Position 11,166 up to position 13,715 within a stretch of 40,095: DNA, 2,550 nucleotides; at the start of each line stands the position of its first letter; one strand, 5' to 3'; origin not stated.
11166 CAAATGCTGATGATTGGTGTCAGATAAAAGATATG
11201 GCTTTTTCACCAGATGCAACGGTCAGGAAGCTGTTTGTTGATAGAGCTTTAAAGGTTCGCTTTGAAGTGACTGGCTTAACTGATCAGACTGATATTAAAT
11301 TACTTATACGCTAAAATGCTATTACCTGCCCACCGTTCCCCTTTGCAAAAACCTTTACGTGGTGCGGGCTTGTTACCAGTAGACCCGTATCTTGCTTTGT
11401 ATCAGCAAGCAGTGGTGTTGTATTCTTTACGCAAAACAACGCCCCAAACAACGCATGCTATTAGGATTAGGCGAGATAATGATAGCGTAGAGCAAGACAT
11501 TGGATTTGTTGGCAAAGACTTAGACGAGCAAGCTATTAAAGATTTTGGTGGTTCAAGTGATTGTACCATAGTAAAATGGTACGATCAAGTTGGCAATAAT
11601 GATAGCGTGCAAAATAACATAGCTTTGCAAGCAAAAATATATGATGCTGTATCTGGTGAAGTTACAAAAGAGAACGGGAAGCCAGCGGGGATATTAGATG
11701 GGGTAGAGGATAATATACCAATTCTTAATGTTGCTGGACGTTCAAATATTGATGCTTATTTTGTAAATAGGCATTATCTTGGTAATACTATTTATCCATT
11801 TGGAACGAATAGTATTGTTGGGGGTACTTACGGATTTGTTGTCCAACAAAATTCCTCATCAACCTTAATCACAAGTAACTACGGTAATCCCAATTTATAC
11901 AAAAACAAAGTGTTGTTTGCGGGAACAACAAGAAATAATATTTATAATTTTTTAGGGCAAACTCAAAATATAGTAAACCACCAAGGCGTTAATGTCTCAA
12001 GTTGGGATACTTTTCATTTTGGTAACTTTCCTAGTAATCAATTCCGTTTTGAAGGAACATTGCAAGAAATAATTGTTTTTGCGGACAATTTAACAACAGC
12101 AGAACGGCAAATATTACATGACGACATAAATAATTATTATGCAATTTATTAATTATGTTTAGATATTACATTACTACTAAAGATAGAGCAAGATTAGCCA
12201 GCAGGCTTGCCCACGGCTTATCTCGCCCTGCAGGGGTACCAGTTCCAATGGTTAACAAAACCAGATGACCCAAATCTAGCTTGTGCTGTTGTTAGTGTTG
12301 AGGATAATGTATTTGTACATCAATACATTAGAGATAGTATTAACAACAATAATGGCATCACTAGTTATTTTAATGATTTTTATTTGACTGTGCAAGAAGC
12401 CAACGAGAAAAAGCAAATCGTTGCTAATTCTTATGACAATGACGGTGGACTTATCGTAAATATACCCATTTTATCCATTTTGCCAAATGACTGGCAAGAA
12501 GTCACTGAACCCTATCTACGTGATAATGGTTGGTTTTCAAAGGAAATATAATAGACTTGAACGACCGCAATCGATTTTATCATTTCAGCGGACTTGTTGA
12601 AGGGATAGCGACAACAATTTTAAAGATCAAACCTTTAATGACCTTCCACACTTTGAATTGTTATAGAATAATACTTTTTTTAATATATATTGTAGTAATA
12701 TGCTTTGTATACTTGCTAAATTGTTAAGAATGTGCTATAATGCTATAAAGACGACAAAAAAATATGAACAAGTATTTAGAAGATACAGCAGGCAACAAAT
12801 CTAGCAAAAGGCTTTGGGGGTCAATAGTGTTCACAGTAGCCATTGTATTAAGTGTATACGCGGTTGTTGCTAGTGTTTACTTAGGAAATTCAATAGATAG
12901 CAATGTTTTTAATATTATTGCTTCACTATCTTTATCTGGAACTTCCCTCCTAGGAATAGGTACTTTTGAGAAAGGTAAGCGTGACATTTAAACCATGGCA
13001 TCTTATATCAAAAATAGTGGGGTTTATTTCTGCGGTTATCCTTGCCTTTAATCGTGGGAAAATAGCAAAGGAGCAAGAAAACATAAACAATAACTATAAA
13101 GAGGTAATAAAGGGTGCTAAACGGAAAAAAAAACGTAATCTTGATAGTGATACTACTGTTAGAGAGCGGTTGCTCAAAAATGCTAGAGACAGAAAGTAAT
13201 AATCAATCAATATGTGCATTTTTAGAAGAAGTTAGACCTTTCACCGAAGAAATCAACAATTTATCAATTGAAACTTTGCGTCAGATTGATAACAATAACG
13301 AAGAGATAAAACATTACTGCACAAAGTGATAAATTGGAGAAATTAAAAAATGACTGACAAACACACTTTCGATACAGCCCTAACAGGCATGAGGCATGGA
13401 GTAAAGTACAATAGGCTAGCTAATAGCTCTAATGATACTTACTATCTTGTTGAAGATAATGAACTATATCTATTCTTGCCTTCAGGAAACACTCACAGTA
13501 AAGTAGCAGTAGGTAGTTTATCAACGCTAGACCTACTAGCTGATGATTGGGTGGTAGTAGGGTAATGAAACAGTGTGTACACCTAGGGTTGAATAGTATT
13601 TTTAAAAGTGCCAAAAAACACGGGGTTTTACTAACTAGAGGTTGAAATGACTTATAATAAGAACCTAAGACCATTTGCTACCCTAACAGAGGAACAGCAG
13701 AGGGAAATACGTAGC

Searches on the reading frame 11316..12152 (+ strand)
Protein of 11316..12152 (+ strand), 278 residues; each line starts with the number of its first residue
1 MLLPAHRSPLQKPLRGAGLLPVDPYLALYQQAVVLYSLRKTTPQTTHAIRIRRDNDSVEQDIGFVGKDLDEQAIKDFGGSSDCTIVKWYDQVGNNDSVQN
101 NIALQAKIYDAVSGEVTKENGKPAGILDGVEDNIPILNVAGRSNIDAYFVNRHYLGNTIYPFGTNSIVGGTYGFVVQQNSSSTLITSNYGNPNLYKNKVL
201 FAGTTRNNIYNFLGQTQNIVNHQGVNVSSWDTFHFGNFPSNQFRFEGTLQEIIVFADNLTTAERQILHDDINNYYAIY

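Call 56: search_protein_families(library=phrogs, proteins=[window:11316-12152:+], max_evalue=0.05)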
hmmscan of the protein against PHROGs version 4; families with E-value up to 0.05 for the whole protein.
window:11316-12152:+ (278 aa): 1 family
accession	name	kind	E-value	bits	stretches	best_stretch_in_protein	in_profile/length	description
phrog_10356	-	head and packaging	2.7e-06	26.8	1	32-277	337-624/852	virion structural protein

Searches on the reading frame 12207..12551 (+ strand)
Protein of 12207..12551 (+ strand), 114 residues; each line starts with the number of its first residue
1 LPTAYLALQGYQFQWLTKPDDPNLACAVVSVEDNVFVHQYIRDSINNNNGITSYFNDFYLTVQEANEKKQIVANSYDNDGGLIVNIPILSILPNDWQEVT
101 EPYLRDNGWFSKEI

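Call 56: search_protein_families(library=phrogs, proteins=[window:12207-12551:+], max_evalue=0.05)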
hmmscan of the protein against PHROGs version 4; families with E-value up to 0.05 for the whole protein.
window:12207-12551:+ (114 aa): 2 families
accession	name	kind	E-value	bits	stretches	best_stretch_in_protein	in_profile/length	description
phrog_33881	-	unknown function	0.033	15.6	1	30-72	31-73/119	-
phrog_19365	-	unknown function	0.034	15.3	1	23-66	33-79/93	-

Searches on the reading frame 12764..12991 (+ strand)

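Call 56: search_protein_families(library=phrogs, proteins=[window:12764-12991:+], max_evalue=0.05)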
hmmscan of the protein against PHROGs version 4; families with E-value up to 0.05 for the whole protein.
window:12764-12991:+ (75 aa): 0 families

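Call 69: search_protein_families(library=ncbifam, proteins=[window:12764-12991:+], max_evalue=0.1)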
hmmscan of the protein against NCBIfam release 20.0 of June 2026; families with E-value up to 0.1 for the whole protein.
window:12764-12991:+ (75 aa): 1 family
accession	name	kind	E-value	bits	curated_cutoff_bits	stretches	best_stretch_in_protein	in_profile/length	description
NF033634.1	SLATT_1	domain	0.067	13.1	41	1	6-69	11-75/132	SLATT domain-containing protein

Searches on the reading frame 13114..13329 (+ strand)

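Call 56: search_protein_families(library=phrogs, proteins=[window:13114-13329:+], max_evalue=0.05)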
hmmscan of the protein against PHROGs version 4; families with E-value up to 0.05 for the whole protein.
window:13114-13329:+ (71 aa): 1 family
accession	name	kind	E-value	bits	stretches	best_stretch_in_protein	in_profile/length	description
phrog_1275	-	lysis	1.7e-06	28.8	1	5-70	6-70/81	Rz-like spanin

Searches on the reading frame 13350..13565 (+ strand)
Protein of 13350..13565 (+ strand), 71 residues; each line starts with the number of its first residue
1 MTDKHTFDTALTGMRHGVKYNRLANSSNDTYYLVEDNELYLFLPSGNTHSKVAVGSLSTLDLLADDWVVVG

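Call 56: search_protein_families(library=phrogs, proteins=[window:13350-13565:+], max_evalue=0.05)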
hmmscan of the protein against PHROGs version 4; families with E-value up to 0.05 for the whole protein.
window:13350-13565:+ (71 aa): 1 family
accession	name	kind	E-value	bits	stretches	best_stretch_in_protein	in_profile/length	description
phrog_643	-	transcription regulation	0.0098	17.1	1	42-70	42-72/84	transcriptional regulator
